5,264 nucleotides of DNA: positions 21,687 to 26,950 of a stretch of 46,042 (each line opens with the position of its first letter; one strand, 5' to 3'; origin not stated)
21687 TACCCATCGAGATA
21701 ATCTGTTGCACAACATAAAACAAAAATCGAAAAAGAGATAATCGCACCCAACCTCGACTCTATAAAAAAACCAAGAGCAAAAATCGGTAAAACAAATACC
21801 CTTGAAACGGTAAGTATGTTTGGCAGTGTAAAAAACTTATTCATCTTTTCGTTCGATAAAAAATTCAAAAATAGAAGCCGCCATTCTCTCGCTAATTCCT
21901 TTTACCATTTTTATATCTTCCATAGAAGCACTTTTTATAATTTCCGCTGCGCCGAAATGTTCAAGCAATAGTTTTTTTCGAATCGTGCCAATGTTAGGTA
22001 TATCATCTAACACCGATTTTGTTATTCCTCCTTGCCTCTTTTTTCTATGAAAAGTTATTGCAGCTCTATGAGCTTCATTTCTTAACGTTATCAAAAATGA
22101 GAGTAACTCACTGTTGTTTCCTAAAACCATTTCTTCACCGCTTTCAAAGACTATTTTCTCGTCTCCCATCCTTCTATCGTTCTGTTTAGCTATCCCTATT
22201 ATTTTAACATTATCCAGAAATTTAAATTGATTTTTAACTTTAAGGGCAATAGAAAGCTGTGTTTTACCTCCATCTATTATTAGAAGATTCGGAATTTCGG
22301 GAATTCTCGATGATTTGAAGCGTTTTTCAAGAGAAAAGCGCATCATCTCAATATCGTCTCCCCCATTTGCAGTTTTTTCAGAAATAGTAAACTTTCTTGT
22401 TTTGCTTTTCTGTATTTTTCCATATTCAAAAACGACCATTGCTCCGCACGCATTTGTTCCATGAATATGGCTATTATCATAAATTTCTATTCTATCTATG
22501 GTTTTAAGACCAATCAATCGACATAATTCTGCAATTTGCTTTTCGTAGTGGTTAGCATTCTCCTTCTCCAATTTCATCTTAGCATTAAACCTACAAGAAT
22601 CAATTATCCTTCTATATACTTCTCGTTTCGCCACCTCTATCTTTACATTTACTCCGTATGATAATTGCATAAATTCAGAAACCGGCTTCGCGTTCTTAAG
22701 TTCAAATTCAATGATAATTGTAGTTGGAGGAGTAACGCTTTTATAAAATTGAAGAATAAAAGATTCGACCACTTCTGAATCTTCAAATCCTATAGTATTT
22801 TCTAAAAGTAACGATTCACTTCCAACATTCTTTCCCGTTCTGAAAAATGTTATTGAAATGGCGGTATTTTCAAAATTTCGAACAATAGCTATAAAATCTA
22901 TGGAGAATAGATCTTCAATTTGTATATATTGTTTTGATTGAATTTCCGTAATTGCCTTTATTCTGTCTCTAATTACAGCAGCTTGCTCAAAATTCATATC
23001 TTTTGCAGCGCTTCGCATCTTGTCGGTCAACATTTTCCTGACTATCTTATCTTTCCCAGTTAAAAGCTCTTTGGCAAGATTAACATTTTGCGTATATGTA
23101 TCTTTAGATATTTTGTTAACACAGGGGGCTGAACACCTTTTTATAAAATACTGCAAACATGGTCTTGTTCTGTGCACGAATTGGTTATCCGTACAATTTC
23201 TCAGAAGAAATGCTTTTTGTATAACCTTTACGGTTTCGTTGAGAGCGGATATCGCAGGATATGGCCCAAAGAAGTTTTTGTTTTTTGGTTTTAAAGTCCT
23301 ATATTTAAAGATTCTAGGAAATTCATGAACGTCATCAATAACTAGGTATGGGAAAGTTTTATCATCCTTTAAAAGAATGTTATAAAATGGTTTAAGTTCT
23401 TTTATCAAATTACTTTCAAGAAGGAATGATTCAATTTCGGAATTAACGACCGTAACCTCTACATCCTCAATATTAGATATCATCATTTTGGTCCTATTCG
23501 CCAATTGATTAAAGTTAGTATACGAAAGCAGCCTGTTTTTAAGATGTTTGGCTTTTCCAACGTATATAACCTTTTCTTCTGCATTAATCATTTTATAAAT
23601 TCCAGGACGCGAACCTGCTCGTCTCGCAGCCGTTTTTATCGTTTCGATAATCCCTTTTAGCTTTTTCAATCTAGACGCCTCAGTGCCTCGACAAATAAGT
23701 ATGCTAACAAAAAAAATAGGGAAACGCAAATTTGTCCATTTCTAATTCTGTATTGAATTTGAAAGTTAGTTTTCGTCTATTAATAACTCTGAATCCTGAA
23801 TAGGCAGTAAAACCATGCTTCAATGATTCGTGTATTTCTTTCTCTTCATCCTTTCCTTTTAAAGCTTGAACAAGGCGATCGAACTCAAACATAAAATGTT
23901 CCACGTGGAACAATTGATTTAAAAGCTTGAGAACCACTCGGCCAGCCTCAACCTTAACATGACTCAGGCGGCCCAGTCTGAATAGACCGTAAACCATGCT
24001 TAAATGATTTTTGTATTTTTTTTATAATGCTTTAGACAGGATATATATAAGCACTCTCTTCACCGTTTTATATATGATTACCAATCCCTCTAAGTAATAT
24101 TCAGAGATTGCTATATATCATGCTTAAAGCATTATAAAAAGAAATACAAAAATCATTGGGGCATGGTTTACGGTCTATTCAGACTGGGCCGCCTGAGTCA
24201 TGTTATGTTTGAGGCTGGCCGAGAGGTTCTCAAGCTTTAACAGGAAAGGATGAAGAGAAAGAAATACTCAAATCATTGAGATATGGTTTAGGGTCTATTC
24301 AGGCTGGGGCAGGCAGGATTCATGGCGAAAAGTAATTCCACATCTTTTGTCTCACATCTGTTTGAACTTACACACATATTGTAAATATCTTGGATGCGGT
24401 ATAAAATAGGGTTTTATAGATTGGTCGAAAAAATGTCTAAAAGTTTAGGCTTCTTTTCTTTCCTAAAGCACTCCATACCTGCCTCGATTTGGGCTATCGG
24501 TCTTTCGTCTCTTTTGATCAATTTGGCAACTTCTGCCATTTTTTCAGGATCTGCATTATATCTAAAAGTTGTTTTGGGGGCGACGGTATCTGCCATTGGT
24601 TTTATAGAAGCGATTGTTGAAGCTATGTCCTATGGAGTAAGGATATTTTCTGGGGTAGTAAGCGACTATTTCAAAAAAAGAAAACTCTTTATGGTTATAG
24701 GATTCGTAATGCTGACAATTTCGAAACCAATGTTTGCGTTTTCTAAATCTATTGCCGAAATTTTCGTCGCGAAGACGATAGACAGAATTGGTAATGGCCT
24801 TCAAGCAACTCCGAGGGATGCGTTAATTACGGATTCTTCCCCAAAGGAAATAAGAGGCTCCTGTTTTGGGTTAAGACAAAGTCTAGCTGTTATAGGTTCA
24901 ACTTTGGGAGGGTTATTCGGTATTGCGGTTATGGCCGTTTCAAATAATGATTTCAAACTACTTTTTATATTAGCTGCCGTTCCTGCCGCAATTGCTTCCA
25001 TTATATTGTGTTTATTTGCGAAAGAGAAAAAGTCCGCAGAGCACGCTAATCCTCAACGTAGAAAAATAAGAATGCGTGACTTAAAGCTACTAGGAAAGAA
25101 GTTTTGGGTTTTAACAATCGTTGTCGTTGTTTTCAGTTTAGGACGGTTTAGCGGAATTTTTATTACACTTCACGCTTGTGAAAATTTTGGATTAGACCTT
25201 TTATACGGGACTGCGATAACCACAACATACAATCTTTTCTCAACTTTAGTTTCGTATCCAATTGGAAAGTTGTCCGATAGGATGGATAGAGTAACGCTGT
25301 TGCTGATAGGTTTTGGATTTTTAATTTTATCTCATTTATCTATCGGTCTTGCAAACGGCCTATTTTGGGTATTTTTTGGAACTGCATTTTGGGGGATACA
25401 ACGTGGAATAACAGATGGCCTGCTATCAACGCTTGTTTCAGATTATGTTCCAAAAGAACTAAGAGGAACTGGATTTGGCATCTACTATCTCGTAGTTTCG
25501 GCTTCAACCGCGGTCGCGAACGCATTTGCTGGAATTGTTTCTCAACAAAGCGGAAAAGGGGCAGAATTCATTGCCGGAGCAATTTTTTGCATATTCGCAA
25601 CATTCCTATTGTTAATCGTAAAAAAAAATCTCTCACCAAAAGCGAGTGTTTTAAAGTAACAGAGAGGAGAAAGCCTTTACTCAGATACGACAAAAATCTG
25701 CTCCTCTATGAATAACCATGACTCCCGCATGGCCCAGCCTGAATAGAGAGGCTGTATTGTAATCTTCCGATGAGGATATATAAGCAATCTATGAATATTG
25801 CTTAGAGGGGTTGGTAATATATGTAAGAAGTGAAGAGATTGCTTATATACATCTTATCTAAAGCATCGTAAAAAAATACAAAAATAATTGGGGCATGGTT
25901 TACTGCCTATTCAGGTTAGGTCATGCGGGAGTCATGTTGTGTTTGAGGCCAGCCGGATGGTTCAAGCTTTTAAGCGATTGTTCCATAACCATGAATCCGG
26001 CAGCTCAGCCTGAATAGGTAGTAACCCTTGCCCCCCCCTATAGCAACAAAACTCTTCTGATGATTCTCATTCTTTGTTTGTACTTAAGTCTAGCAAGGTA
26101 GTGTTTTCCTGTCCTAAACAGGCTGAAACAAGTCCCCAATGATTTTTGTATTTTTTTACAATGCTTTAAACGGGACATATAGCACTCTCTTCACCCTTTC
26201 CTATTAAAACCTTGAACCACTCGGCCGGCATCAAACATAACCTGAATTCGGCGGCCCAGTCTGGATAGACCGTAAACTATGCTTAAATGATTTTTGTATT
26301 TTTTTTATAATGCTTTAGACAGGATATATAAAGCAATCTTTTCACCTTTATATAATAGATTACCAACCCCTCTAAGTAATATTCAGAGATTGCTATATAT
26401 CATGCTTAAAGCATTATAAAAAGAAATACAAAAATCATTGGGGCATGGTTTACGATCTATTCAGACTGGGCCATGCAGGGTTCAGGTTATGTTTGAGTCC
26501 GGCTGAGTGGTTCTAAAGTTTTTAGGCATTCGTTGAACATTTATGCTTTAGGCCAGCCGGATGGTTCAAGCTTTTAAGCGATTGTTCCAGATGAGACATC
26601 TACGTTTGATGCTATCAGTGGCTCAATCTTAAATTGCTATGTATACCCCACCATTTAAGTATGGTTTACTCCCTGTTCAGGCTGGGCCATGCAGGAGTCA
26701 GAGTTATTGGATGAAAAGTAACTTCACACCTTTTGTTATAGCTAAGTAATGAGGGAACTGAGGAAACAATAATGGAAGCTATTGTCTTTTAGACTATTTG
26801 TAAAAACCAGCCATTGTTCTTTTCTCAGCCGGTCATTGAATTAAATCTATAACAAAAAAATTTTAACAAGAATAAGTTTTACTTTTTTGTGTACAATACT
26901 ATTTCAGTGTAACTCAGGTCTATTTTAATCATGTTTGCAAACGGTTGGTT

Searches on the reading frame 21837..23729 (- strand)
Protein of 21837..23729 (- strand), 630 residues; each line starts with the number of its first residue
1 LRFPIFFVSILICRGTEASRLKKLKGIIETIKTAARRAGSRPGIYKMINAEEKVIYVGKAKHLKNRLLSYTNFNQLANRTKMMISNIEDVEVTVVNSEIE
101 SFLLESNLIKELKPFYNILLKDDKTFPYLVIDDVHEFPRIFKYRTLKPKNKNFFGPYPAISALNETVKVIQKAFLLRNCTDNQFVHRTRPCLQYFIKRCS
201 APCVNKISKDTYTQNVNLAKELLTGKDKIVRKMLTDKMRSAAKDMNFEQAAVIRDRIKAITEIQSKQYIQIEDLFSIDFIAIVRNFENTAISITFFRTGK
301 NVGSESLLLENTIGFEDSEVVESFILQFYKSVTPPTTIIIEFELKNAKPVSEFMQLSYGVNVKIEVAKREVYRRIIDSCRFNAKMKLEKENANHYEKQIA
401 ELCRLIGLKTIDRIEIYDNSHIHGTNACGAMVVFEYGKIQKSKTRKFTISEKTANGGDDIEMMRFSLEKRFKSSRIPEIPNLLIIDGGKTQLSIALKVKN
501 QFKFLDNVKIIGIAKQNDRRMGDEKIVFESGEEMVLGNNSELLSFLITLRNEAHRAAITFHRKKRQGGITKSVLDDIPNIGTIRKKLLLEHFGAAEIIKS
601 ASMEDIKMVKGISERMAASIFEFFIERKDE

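Call 11: search_protein_families(library=ncbifam, max_evalue=1e-10, proteins=[window:21837-23729:-])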
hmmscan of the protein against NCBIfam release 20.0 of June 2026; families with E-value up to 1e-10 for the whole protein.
window:21837-23729:- (630 aa): 14 families
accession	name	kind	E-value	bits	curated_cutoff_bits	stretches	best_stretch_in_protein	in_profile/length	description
TIGR00194.1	uvrC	equivalog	2.3e-154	515.3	285.45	1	37-605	7-574/574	excinuclease ABC subunit UvrC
NF001824.0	PRK00558.1-5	equivalog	1.3e-123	413.6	451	2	33-474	9-479/652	excinuclease ABC subunit UvrC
NF011263.0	PRK14669.1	equivalog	2.1e-97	327.2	1108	1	37-612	9-592/624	excinuclease ABC subunit C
NF011261.0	PRK14667.1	equivalog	2.6e-97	326.7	818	1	32-623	7-564/567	excinuclease ABC subunit C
NF011260.0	PRK14666.1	equivalog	8.3e-96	322.3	649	2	41-346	12-319/698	excinuclease ABC subunit C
NF011262.0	PRK14668.1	equivalog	2.9e-95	319.8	544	1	30-620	5-573/577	excinuclease ABC subunit C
NF011264.0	PRK14670.1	equivalog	1e-72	245.3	1021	1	40-627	17-592/602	excinuclease ABC subunit C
NF011266.0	PRK14672.1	equivalog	1.2e-70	238.7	1504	2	26-339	6-313/691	excinuclease ABC subunit C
NF005906.0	PRK07883.1-4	equivalog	9.6e-58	195.9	495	1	11-360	184-532/563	DEDD exonuclease domain-containing protein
NF005907.0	PRK07883.1-5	equivalog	3.2e-37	128.2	454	1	36-304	225-494/584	DEDD exonuclease domain-containing protein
NF005905.0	PRK07883.1-3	equivalog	3.7e-30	105.1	508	1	35-300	220-482/581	DEDD exonuclease domain-containing protein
NF005904.0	PRK07883.1-2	equivalog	8.8e-25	87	969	1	37-304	228-495/584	DEDD exonuclease domain-containing protein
NF005903.0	PRK07883.1-1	equivalog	1.1e-18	67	1038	1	37-262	244-466/642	DEDD exonuclease domain-containing protein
NF007833.0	PRK10545.1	equivalog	2e-13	50.2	367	1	33-217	26-207/289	excinuclease Cho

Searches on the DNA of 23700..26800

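Call 40: search_rna_families(source=window, start=23700, end=26800, threshold=evalue, max_evalue=1)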
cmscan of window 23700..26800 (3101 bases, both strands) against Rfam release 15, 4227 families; matches with E-value up to 1: 2.
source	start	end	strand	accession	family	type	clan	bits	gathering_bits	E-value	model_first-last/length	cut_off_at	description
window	26236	26491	+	RF04207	MIR5048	Gene; miRNA;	-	51.9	160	7.3e-10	1-356/356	no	MIR5048 microRNA precursor family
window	25799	25865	+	RF00612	SNORD75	Gene; snRNA; snoRNA; CD-box;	-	17.6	50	0.51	1-62/62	no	Small nucleolar RNA SNORD75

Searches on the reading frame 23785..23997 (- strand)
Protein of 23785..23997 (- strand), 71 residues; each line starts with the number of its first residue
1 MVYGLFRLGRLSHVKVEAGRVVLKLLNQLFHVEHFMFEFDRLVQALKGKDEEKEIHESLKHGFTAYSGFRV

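Call 32: find_homologous_proteins(query=window:23785-23997:-, max_evalue=10)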
Query seq(71 aa) (71 aa): 9 proteins with E <= 10 among 9 candidates.
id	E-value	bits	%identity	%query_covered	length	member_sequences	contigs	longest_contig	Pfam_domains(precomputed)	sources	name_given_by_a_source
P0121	2.3e-38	147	100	100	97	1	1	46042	-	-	-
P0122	1.7e-24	103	84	87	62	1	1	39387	-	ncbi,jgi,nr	ncbi:MAG: hypothetical protein LBI95_03570 [Holosporales bacterium]|jgi:hypothetical protein|nr:hypo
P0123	5.4e-11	60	77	55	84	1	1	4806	-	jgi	jgi:hypothetical protein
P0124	6.9e-9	54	49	97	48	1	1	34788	-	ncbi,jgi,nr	ncbi:MAG: hypothetical protein LBI95_03275 [Holosporales bacterium]|jgi:hypothetical protein|nr:hypo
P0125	2.1e-6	46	72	51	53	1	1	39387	-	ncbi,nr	ncbi:MAG: hypothetical protein LBI95_03485 [Holosporales bacterium]|nr:hypothetical protein [Holospo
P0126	1.2e-5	44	80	42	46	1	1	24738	-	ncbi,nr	ncbi:MAG: hypothetical protein LBI95_01870 [Holosporales bacterium]|nr:hypothetical protein [Holospo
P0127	6.2e-4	38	65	52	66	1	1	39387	-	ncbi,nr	ncbi:MAG: hypothetical protein LBI95_03500 [Holosporales bacterium]|nr:hypothetical protein [Holospo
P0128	9.7e-4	37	55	75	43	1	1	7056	-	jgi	jgi:hypothetical protein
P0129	1.8e+0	27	94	24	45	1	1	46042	-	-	-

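Call 33: find_encoding_contigs(protein=P0122, flank=10000, max_places=3)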
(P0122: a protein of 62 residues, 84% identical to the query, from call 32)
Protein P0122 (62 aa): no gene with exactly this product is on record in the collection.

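Call 34: find_encoding_contigs(protein=P0124, flank=10000, max_places=3)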
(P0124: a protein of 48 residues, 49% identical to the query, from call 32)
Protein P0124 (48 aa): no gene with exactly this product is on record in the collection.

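Call 35: find_encoding_contigs(protein=P0123, flank=10000, max_places=3)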
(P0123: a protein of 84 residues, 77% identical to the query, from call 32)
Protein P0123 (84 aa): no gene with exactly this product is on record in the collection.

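Call 37: list_cluster_members(proteins=[P0122, P0123, P0124, P0126, P0128, P0027])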
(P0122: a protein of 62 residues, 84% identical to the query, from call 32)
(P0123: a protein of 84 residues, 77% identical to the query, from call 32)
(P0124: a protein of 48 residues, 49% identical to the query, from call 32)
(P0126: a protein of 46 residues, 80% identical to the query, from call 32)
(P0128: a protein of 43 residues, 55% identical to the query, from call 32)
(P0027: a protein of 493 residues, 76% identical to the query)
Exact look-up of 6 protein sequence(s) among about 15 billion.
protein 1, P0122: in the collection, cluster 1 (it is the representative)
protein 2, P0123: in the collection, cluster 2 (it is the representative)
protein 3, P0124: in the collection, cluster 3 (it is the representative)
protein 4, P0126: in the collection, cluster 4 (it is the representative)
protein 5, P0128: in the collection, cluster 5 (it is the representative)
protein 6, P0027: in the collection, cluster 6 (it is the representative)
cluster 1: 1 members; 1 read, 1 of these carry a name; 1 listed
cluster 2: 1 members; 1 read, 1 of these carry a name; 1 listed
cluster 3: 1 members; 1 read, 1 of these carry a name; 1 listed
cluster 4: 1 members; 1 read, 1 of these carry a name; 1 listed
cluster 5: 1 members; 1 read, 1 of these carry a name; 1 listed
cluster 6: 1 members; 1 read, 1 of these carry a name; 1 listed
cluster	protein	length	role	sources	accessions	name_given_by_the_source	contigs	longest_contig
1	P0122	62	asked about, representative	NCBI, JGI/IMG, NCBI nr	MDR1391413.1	MAG: hypothetical protein LBI95_03570 [Holosporales bacterium] | hypothetical protein | hypothetical protein [Holosporales bacterium]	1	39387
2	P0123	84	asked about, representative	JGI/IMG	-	hypothetical protein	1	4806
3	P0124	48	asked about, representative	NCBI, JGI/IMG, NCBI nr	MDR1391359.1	MAG: hypothetical protein LBI95_03275 [Holosporales bacterium] | hypothetical protein | hypothetical protein [Holosporales bacterium]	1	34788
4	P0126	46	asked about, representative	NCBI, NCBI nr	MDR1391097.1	MAG: hypothetical protein LBI95_01870 [Holosporales bacterium] | hypothetical protein [Holosporales bacterium]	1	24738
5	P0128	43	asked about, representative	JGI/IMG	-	hypothetical protein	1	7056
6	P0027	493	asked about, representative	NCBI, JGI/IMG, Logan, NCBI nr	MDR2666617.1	MAG: Asp-tRNA(Asn)/Glu-tRNA(Gln) amidotransferase subunit GatA [Holosporales bacterium] | aspartyl-tRNA(Asn)/glutamyl-tRNA(Gln) amidotransferase subunit A | Asp-tRNA(Asn)/Glu-tRNA(Gln) amidotransferase subunit GatA [Holosporales bacterium]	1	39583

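Call 88: find_encoding_contigs(protein=P0128, flank=10000, max_places=3)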
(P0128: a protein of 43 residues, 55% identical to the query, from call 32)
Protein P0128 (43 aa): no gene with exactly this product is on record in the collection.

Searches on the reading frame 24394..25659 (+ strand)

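Call 11: search_protein_families(library=ncbifam, max_evalue=1e-10, proteins=[window:24394-25659:+])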
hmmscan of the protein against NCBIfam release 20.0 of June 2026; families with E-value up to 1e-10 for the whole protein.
window:24394-25659:+ (421 aa): 7 families
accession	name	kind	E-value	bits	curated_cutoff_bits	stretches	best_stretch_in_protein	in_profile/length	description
TIGR00880.1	2_A_01_02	superfamily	1.7e-21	76.8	131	1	84-211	16-140/141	multidrug resistance protein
TIGR00881.1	2A0104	subfamily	2.1e-15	56.7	407.75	1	56-216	20-178/379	phosphoglycerate transporter protein PgtP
TIGR00879.1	SP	subfamily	9.4e-14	50.8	237.8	0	75-207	108-243/510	sugar porter family MFS transporter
NF012174.0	tet_MFS_A_B_C_D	equivalog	1.8e-13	50.1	475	0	67-249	41-218/382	Tet(A)/Tet(B)/Tet(C) family tetracycline efflux MFS transporter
TIGR00900.1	2A0121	subfamily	2.1e-13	50.4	319.6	1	41-385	9-362/364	H+ Antiporter protein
TIGR00895.1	2A0115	subfamily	2.1e-11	43.4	418.55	0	84-208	70-191/398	aromatic acid/H+ symport family MFS transporter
NF012177.1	tet_MFS_42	exception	3.6e-11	42.9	850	0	68-215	38-181/411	tetracycline efflux MFS transporter Tet(42)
